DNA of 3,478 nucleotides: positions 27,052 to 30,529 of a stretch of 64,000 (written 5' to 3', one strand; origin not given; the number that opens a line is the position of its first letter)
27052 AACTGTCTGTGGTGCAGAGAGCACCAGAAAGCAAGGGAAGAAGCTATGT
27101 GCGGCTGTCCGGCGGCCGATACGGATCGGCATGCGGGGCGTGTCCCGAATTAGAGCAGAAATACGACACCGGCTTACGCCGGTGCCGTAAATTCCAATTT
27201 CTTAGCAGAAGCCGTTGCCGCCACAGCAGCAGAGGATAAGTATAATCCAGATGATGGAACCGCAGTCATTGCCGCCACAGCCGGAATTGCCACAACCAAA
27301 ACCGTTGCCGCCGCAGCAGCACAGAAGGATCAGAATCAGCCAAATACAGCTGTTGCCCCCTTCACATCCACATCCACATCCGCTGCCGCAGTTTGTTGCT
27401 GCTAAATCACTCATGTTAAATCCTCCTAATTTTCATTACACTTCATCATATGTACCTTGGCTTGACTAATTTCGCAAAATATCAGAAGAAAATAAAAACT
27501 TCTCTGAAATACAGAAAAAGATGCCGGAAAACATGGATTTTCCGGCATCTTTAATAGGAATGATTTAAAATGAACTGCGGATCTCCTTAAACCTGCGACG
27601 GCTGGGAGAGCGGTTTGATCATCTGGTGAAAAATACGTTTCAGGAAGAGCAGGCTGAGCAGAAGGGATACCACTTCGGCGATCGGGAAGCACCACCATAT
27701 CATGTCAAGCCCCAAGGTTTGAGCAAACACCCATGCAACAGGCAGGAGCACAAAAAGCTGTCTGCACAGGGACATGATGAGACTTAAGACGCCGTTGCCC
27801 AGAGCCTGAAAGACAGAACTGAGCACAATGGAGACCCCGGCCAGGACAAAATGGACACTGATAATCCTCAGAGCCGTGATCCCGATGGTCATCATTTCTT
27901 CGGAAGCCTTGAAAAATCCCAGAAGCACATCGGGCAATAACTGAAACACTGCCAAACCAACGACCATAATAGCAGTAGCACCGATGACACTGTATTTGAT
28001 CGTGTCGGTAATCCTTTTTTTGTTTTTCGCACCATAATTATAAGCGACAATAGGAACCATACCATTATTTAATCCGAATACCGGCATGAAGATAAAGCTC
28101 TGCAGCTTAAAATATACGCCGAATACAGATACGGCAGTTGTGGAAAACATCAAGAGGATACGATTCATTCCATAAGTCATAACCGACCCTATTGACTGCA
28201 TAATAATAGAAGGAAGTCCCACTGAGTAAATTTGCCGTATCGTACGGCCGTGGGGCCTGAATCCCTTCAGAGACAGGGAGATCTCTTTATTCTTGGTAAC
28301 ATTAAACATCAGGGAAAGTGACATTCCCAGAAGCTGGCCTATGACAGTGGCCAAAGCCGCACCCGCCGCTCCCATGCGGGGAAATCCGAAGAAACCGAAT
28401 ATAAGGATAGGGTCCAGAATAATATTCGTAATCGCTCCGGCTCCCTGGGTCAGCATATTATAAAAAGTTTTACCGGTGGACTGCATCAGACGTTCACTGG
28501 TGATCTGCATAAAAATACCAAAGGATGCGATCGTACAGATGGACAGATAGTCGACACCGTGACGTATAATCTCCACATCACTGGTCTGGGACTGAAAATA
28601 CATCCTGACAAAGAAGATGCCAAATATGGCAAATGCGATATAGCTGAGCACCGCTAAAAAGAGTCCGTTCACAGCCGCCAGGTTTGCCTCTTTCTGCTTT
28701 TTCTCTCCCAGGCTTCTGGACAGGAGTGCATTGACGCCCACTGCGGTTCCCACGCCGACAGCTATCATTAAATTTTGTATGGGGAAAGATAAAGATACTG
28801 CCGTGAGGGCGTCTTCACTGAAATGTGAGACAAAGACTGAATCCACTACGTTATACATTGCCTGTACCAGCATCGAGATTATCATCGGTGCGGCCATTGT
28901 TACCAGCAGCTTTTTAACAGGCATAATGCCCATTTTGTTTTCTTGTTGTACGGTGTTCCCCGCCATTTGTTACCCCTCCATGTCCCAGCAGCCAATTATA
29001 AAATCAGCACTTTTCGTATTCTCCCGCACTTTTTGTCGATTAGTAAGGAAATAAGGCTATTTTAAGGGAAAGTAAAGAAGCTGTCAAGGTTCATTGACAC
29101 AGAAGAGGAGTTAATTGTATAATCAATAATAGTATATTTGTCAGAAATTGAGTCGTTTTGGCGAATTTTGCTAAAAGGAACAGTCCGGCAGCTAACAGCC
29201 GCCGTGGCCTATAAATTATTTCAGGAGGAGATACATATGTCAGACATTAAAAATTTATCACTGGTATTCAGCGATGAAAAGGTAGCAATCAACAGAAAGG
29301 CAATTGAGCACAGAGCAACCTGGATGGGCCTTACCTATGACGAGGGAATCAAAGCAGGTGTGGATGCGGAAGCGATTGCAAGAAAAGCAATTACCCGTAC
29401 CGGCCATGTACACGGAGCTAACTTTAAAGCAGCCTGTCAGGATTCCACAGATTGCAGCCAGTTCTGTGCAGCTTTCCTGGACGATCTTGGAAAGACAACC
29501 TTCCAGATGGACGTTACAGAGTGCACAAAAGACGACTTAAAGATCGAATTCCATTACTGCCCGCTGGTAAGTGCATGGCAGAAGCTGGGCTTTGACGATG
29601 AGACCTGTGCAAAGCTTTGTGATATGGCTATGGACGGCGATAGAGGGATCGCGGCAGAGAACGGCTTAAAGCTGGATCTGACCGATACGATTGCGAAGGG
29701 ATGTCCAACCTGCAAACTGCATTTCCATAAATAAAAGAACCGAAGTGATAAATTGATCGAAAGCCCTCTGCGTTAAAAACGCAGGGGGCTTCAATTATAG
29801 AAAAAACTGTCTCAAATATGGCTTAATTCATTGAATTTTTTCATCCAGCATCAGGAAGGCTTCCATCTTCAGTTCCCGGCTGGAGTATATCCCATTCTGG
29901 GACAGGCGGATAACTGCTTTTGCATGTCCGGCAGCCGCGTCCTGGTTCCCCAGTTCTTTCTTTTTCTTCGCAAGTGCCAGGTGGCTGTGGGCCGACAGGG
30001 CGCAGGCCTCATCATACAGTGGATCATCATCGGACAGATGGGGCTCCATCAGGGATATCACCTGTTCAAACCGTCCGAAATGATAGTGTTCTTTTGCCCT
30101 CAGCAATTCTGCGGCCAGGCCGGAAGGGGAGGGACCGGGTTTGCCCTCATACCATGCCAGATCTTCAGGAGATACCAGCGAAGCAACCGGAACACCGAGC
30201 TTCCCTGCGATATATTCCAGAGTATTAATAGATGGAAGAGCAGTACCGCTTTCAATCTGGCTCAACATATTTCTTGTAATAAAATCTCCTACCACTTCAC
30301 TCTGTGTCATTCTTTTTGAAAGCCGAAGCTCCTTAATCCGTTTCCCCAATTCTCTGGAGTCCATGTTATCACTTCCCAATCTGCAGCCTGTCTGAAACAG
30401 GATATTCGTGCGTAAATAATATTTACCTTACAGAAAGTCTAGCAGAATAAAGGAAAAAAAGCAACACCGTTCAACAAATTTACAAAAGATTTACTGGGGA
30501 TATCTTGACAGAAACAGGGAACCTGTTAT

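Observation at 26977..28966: Cys/Gly-rich tandem-repeat 70-aa micro-protein with near-perfect RBS, convergent CxxC micro-ORF, adjacent MATE exporter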

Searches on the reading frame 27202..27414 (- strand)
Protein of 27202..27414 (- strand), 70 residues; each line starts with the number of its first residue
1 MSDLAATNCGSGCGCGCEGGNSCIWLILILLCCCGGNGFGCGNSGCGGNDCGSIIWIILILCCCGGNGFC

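Call 3: search_protein_families(library=ncbifam, proteins=[window:27202-27414:-], max_evalue=10)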
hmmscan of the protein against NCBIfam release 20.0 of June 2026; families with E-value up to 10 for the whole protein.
window:27202-27414:- (70 aa): 0 families

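Call 4: search_protein_families(library=pfam, proteins=[window:27202-27414:-], max_evalue=10)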
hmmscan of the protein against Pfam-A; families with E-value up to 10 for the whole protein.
window:27202-27414:- (70 aa): 0 families

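Call 5: find_homologous_proteins(query=window:27202-27414:-, max_evalue=0.01)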
Query window:27202-27414:- (70 aa): 215 proteins with E <= 0.01 among 331 candidates; the best 120 are listed.
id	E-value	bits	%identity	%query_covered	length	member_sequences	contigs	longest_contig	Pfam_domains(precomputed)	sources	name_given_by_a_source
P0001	1.1e-14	72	64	87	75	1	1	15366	-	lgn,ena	-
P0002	8.0e-14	70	81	44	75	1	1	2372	-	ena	-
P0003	2.4e-12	65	61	93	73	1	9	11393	-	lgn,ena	-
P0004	5.8e-12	64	77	44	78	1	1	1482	-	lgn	-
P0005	7.3e-11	60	57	100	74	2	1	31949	-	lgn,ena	-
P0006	8.0e-11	60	61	96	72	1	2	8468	-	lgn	-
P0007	8.5e-11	60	60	74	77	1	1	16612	-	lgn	-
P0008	1.1e-10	60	43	67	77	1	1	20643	-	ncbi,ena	-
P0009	1.6e-10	59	59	97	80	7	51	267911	-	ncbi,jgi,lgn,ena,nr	ncbi:MAG: hypothetical protein HFI40_03695 [Lachnospiraceae bacterium]|jgi:hypothetical protein|nr:h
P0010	3.9e-10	58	59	87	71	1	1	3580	-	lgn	-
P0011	4.4e-10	58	62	97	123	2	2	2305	-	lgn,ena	-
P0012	5.3e-10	57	57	91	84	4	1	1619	-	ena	-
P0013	6.3e-10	57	-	-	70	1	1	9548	-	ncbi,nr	ncbi:MAG: chorion class high-cysteine HCB protein 13 [Lachnospiraceae bacterium]|nr:chorion class hi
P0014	1.3e-9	56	51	94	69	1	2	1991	-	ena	-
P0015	1.5e-9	56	-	-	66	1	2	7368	-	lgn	-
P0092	2.9e-6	45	49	100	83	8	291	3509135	-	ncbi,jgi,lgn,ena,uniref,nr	ncbi:chorion class high-cysteine HCB protein 13 [Blautia stercoris]|uniref:Chorion class high-cystei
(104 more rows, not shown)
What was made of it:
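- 215 homologues at E<=0.01 (call 5).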

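Call 12: find_related_loci(query=A1, collection=genome_contigs, flank=6000)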
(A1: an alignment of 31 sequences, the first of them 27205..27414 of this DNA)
Query A1 (70 aa) in genome_contigs; peptide patterns used: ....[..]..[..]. (x = any residue, [..] = any of these).
599 stretches matched a pattern (row limit reached: there are more); 212 encode a relative of the query (tblastn E <= 1e-3); the best 80 are kept; 80 distinct loci.
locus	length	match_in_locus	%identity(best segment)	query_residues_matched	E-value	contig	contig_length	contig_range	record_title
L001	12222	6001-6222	61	1-66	6e-15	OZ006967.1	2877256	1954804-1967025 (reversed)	MAG: Candidatus Scatomonas sp. isolate 6732_HOM_VAC_s127.ctg000167c_hifiasm_circ MAG genome assembly, chromosome: 1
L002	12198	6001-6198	61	1-69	9e-15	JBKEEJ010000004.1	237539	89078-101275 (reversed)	MAG: Lachnoclostridium sp. isolate UW_FK_ANA1_1 LacMBR1_d7_pb36, whole genome shotgun sequence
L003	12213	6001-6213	59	1-69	1e-14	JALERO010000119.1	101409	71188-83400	MAG: Eubacterium sp. isolate SUG271 k141_1730165, whole genome shotgun sequence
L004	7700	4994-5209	75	1-70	2e-14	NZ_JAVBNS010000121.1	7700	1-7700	MAG: Anaerosporobacter sp. isolate EPI_MAG_00087 c_000002501759, whole genome shotgun sequence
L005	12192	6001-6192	63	1-65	7e-14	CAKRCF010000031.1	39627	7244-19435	MAG: uncultured Anaerobutyricum sp. isolate REFINED_METABAT215_TOP10_CONTIGS_1500_ASSEMBLY_K77_MERGED__Hadza_MoBio_hadza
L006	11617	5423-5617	63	1-67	7e-14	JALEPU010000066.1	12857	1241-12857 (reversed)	MAG: Lachnospiraceae bacterium isolate SUG225 k141_10376576, whole genome shotgun sequence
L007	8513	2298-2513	64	1-70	8e-13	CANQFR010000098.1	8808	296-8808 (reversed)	MAG: uncultured Lachnospiraceae bacterium isolate Lapin-005__bin77 genome assembly, contig: Lapin-005__NODE_11123_length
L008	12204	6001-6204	58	1-69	9e-13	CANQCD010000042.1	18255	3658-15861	MAG: uncultured Lachnospiraceae bacterium isolate Lapin-002__bin64 genome assembly, contig: Lapin-002__NODE_3962_length_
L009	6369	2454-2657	58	1-64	9e-13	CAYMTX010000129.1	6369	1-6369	MAG TPA_asm: uncultured Roseburia sp. isolate SRP350583_co1_577 genome assembly, contig: NODE_19183_length_6369_cov_10.2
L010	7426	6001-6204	59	1-66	1e-12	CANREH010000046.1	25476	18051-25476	MAG: uncultured Lachnospiraceae bacterium isolate Lapin-024__bin69 genome assembly, contig: Lapin-024__NODE_2485_length_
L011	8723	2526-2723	58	1-69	2e-12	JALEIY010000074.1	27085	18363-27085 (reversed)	MAG: Eubacterium sp. isolate SUG47 k141_692053, whole genome shotgun sequence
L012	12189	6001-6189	68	1-65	2e-12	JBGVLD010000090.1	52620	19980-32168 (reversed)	MAG: Agathobacter sp. isolate fecal_MAG_29 fecal_MAG_29_contig_0090, whole genome shotgun sequence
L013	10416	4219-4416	67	1-69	2e-12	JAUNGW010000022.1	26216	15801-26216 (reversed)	MAG: Eubacteriales bacterium isolate S27M_St_44_sub NODE_919_length_26216_cov_6.608501, whole genome shotgun sequence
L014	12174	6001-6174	59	1-61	3e-12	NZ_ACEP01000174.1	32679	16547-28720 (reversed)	Anaerobutyricum hallii DSM 3353 E_hallii-1.0_Cont495.1, whole genome shotgun sequence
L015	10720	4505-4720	59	1-68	5e-12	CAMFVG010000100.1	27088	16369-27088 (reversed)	MAG: uncultured Clostridia bacterium isolate SRR12203256_bin.4_metaWRAP_v1.3_MAG genome assembly, contig: ERZ10551924.47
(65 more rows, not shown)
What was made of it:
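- On Insect chorion high-cysteine Hc-B proteins (the NCBI product name): The distribution is bacterial and limited to Lachnospiraceae (call 12).
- At least 212 loci in reference genomes, almost all Lachnospiraceae (call 12).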

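Call 31: find_encoding_contigs(protein=window:27202-27414:-, flank=3000, max_places=4)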
Protein window:27202-27414:- (70 aa): no gene with exactly this product is on record in the collection.

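Call 37: search_protein_representatives(alignment_id=A1)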
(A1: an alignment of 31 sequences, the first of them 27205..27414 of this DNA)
Query: 31 sequences, 71 profile positions. Proteins with E-value up to 0.001 (for the whole library): 436; up to 1e-10: 125; up to 1e-30: 0. The best 150 are listed.
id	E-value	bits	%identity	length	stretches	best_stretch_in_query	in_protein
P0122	5.5e-25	103.6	-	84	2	1-69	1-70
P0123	5.1e-21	90.9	-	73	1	1-69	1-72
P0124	4.7e-20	87.8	-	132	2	1-70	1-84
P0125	7.9e-20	87.1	-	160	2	1-68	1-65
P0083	1.6e-19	86.1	-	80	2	1-68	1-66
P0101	2.6e-19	85.4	-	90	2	1-68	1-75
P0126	4.0e-19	84.8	-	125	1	1-67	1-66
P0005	2.7e-18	82.1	-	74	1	1-68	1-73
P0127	3.3e-18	81.9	-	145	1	1-70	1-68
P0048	4.8e-18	81.4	-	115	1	1-68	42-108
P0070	4.9e-18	81.3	-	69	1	1-66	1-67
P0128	6.9e-18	80.8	-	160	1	1-67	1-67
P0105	9.4e-18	80.4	-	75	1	1-69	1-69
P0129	9.7e-18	80.4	-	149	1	1-69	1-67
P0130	1.1e-17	80.2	-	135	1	1-70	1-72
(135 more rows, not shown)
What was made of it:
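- Checked: The ORF has hundreds of homologues of the same size and architecture (calls 5, 12, 37).
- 436 clusters at 50% identity with E<=1e-3 in an index-free profile search (call 37).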

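Call 38: predict_structure(alignment_id=A1)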
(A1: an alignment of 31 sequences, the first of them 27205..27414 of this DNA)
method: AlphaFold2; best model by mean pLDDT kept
length: 70 residues; sequences in the alignment: 31
mean_pLDDT: 52.0   pTM: 0.31
mean pLDDT of the five models: 52.0, 51.5, 48.5, 48.0, 46.9
residues with pLDDT >= 90: 0; 70-90: 1; 50-70: 31; < 50: 38
segments of 3 or more residues with pLDDT < 50: 1-20, 36-39, 41-48, 65-70
pLDDT, mean of each block of 10 residues (from residue 1): 44 42 64 52 48 66 48
secondary structure, 60 per line:
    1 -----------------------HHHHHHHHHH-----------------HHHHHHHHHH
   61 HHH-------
elements in order: H24-33 H51-63
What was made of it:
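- The AF2 model has low confidence (pLDDT 52, call 38).
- Tried and rejected: The AlphaFold model of the 70-mer is too poor to use: pLDDT 52, two short helices (call 38).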

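Call 40: search_protein_families(library=ncbifam, alignment_id=A1, max_evalue=10)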
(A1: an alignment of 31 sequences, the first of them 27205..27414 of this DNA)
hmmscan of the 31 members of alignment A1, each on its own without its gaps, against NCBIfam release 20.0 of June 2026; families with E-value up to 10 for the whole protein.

A. member 1, window:27205-27414:- (70 aa): 0 families

B. families by the number of members that match (of 31 scanned): 3 families
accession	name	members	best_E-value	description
TIGR03024.1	arch_PEF_CTERM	2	0.61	PEF-CTERM sorting domain-containing protein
NF033695.1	trnsprt_adja_30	1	4.9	KPN_01571 family protein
NF047754.1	LRR20_Nterm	1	7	E-cadherin-binding leucine-rich repeat protein LRR20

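Call 41: search_protein_families(library=pfam, alignment_id=A1, max_evalue=10)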
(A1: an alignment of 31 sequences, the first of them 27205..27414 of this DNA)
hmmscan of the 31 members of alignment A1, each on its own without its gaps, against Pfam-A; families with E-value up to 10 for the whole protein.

A. member 1, window:27205-27414:- (70 aa): 0 families

B. families by the number of members that match (of 31 scanned): 5 families
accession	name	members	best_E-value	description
PF01679.22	Pmp3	4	0.66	Proteolipid membrane potential modulator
PF17352.7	MFS18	1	0.13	Male Flower Specific protein 18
PF18786.7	Importin_rep_2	1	0.25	Importin 13 repeat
PF06589.16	CRA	1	1.3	Circumsporozoite-related antigen (CRA)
PF12911.12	OppC_N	1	5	N-terminal TM domain of oligopeptide transport permease C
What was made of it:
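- On TOMM/LAP or other RiPP precursor: calls 40, 41: no hit for 31 members.
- On Insect chorion high-cysteine Hc-B proteins (the NCBI product name): No Pfam family matched any member (calls 4, 41).
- Closest known: YjcZ family of tiny sporulation proteins. Different: No HMM match for any of 31 members at E<=10 (calls 40, 41).
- Closest known: Silkmoth chorion class high-cysteine. Different: No Pfam family of any kind matches (calls 4, 41).
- No member of 31 matches the YjcZ models or any other membrane-protein model (calls 40, 41). There is no hit to NHLP, TOMM or heterocycloanthracin precursor models (calls 40, 41).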

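Call 66: list_cluster_members(proteins=[window:27205-27414:-, P0121, P0092])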
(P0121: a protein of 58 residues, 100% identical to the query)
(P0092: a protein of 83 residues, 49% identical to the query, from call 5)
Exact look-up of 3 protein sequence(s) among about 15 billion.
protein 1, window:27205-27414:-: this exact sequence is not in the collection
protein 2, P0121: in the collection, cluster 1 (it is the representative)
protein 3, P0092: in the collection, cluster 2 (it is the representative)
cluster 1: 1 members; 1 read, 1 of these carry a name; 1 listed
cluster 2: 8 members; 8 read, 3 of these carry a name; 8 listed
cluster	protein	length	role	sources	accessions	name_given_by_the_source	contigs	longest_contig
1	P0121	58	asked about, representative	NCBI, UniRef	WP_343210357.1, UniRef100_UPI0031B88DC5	hypothetical protein [Anaerolentibacter hominis] | hypothetical protein n=1 Tax=Anaerolentibacter hominis TaxID=3079009 RepID=UPI0031B88DC5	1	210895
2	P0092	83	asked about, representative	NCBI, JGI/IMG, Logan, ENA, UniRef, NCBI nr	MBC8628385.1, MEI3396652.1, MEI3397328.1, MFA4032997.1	chorion class high-cysteine HCB protein 13 [Blautia stercoris] | Chorion class high-cysteine HCB protein 13 n=1 Tax=Blautia stercoris TaxID=871664 ...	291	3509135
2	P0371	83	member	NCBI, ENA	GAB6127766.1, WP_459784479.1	hypothetical protein JCM17204_03570 [Blautia stercoris]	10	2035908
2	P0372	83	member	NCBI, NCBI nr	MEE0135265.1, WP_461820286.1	chorion class high-cysteine HCB protein 13 [Blautia stercoris]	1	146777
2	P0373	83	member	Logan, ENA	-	-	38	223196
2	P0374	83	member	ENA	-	-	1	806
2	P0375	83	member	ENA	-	-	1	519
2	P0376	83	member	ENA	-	-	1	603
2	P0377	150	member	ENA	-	-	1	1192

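Call 78: search_solved_structures(query=A1, max_evalue=1)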
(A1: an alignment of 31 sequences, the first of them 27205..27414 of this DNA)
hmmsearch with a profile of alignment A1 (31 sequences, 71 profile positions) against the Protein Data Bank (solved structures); distinct sequences matched with E-value up to 1: 1.
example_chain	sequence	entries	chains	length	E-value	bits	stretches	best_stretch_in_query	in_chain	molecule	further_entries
9ywq_A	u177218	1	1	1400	0.98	13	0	22-60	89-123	Transmembrane protein 94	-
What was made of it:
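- On Cys-rich sigma-K-dependent spore-surface proteins (functional class: CdeC, CdeM, CotY, CotZ, ExsY): No PDB relative was found (call 78).
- There is no match to any metal-binding family (calls 40, 41, 78).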

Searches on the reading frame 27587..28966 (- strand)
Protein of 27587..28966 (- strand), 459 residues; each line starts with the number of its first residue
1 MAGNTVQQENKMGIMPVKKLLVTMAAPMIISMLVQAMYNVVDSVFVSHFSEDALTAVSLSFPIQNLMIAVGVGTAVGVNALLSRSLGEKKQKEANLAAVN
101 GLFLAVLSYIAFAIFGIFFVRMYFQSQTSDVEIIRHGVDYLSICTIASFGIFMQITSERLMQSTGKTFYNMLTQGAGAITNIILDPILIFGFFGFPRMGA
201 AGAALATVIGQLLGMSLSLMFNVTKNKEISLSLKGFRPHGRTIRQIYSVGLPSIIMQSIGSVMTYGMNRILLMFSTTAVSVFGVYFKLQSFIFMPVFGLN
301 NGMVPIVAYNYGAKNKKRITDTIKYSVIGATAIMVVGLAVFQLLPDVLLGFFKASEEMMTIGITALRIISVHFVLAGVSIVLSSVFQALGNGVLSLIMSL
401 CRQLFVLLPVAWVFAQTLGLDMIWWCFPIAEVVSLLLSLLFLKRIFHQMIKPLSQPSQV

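Call 3: search_protein_families(library=ncbifam, proteins=[window:27587-28966:-], max_evalue=10)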
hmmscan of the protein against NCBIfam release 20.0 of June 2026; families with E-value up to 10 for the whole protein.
window:27587-28966:- (459 aa): 10 families
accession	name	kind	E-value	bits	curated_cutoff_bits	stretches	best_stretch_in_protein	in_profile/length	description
TIGR00797.1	matE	subfamily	1.5e-60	205.2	147.4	1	27-424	1-396/396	MATE family efflux transporter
NF041801.1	MATE_SolL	equivalog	1.6e-47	162.3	780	1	17-448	18-452/458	solanimycin export family MATE transporter SolL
NF007130.1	PRK09575.1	equivalog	1e-44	153.5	445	1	18-439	5-424/435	MATE family efflux transporter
NF000131.1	MATE_multi_MepA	equivalog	8.7e-35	120.8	850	1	15-442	12-434/451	multidrug efflux MATE transporter MepA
NF000217.1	MATE_multi_FepA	equivalog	1e-24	87.4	900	1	16-444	12-436/443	multidrug efflux MATE transporter FepA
NF052396.1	MATE_WgkD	equivalog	1.6e-19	70.2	510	1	23-445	7-423/428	tryglysin-associated MATE efflux transporter WgkD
NF001214.0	PRK00187.1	equivalog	5.7e-16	58.5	449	1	19-430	10-429/464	NorM family multidrug efflux MATE transporter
NF007562.1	PRK10189.1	equivalog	1.2e-12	47.4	465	1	21-400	29-413/470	EmmdR/YeeO family multidrug/toxin efflux MATE transporter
NF000263.1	MATE_multi_NorM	equivalog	0.00065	19.2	950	1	19-366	18-367/459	multidrug efflux MATE transporter NorM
NF045539.1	MATE_efflux1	equivalog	0.034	13.3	350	1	78-406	60-376/411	MATE family Na+-driven efflux transporter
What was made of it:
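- Checked: The MATE gene lies at 27587..28966(-), TIGR00797 E = 1.5e-60 (call 3).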

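Call 4: search_protein_families(library=pfam, proteins=[window:27587-28966:-], max_evalue=10)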
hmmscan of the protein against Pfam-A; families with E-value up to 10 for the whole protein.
window:27587-28966:- (459 aa): 1 family
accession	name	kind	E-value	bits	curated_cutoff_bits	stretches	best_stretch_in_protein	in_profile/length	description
PF01554.23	MatE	-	1.5e-48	165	24.9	2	27-187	1-161/161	MatE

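Call 76: list_cluster_members(proteins=[window:27215-27466:+, window:27251-27466:+, window:27254-27466:+, window:27587-28963:-, window:25708-26808:-])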
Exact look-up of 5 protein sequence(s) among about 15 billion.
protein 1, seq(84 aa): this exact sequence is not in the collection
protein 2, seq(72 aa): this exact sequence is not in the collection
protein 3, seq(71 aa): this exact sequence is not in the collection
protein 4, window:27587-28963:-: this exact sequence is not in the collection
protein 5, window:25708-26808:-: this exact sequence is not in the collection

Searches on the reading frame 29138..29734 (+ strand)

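Call 18: search_protein_families(library=pfam, proteins=[window:29138-29734:+], max_evalue=0.001)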
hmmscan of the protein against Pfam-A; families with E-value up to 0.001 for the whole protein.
window:29138-29734:+ (198 aa): 1 family
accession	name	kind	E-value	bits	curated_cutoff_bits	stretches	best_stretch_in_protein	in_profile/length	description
PF14196.11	ATC_hydrolase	-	2.3e-21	77.6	28.1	1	55-196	3-145/145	L-2-amino-thiazoline-4-carboxylic acid hydrolase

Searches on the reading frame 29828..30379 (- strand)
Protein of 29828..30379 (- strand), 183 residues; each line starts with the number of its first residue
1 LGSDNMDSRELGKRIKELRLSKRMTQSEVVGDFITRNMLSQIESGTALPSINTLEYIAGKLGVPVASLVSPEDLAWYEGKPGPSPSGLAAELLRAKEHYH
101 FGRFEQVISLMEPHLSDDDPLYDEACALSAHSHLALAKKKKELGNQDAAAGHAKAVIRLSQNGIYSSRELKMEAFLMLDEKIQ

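Call 18: search_protein_families(library=pfam, proteins=[window:29828-30379:-], max_evalue=0.001)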
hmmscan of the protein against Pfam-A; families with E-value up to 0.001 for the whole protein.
window:29828-30379:- (183 aa): 3 families
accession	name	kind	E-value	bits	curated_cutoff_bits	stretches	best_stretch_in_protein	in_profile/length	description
PF01381.28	HTH_3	-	5.4e-08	33.2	23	1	15-66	1-53/55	Helix-turn-helix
PF12844.13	HTH_19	-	3.9e-07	30.3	30.2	1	12-64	1-54/64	Helix-turn-helix domain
PF13560.12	HTH_31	-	2.9e-05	24.7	27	1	10-66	1-59/64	Helix-turn-helix domain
